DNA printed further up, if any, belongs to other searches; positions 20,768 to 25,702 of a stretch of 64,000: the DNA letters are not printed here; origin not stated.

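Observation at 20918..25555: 1545-aa fused double-activase / dehydratase-like protein in an otherwise minimal-metabolism context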

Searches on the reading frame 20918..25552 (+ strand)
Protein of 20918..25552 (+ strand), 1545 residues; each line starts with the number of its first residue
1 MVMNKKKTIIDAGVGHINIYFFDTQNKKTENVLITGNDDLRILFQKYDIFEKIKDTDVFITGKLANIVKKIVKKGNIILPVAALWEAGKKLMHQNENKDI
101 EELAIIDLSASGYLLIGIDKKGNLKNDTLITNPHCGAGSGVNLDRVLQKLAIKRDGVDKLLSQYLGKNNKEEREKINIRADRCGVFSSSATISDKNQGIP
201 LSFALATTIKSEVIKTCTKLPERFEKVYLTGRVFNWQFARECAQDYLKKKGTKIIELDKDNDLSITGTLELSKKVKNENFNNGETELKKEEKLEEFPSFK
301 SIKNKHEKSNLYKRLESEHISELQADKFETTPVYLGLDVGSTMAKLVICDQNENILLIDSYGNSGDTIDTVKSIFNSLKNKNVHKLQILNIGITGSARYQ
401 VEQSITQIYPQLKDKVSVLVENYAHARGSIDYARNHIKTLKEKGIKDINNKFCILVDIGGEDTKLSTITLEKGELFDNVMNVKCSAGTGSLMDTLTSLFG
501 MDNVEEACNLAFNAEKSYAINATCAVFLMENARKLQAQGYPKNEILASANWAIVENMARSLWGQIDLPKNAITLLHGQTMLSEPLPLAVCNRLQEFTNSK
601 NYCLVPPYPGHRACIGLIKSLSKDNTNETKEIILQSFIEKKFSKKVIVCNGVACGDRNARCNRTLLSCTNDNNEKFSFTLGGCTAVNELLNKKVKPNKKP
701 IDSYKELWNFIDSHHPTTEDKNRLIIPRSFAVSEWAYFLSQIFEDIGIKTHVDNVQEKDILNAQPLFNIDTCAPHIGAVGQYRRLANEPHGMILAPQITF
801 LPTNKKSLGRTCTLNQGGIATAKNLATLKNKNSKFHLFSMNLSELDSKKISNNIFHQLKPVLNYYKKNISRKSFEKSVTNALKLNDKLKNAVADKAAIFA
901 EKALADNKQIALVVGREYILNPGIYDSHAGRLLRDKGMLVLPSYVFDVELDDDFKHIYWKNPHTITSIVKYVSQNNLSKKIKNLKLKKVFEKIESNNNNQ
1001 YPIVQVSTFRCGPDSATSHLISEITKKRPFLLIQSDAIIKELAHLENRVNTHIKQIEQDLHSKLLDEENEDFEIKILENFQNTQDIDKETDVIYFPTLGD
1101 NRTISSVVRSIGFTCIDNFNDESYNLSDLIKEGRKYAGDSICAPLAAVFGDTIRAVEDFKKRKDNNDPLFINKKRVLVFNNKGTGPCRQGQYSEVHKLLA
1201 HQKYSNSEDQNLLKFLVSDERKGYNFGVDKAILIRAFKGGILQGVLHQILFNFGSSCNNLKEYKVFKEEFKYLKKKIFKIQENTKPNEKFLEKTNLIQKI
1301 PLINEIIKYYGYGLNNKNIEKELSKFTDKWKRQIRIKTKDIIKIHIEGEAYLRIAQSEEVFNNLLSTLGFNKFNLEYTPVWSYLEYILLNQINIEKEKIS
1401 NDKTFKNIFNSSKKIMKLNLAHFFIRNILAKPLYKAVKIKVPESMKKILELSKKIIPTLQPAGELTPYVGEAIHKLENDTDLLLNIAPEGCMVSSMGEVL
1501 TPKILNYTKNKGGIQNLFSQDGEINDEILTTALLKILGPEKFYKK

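Call 4: search_protein_families(library=pfam, proteins=[window:20918-25552:+], max_evalue=0.01)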
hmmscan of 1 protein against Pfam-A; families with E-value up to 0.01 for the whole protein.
window:20918-25552:+ (1545 aa): 2 families
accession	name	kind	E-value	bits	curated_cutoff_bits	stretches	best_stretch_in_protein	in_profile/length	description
PF01869.26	BcrAD_BadFG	-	8.8e-21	75.1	31.5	1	335-616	1-266/271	BadF/BadG/BcrA/BcrD ATPase family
PF09989.15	DUF2229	-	2.6e-18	66.9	29.4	1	726-942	4-214/218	CoA enzyme activase uncharacterised domain (DUF2229)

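Call 6: search_protein_families(library=ncbifam, proteins=[window:20918-25552:+], max_evalue=0.1)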
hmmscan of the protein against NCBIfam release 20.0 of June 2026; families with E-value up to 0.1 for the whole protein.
window:20918-25552:+ (1545 aa): 6 families
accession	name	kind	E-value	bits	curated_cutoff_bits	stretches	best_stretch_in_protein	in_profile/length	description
TIGR00241.1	CoA_E_activ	domain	5.7e-28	98.1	125.4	2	334-616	2-244/248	acyl-CoA dehydratase activase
TIGR02259.1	benz_CoA_red_A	equivalog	1.3e-11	43.9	578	1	444-554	260-368/432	benzoyl-CoA reductase subunit A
TIGR03192.1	benz_CoA_bzdQ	equivalog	9.6e-11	41.7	380.2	1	427-558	98-231/293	benzoyl-CoA reductase, bzd-type, subunit Q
TIGR03286.1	methan_mark_15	hypoth_equivalog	4e-10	39.2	455.75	1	331-594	143-380/404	methanogenesis marker 15 protein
TIGR02261.1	benz_CoA_red_D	equivalog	0.00097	18.4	312.85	0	447-561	93-205/262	benzoyl-CoA reductase subunit D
TIGR00744.1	ROK_glcA_fam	subfamily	0.04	13.2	260.35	0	335-419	1-89/318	ROK family glucokinase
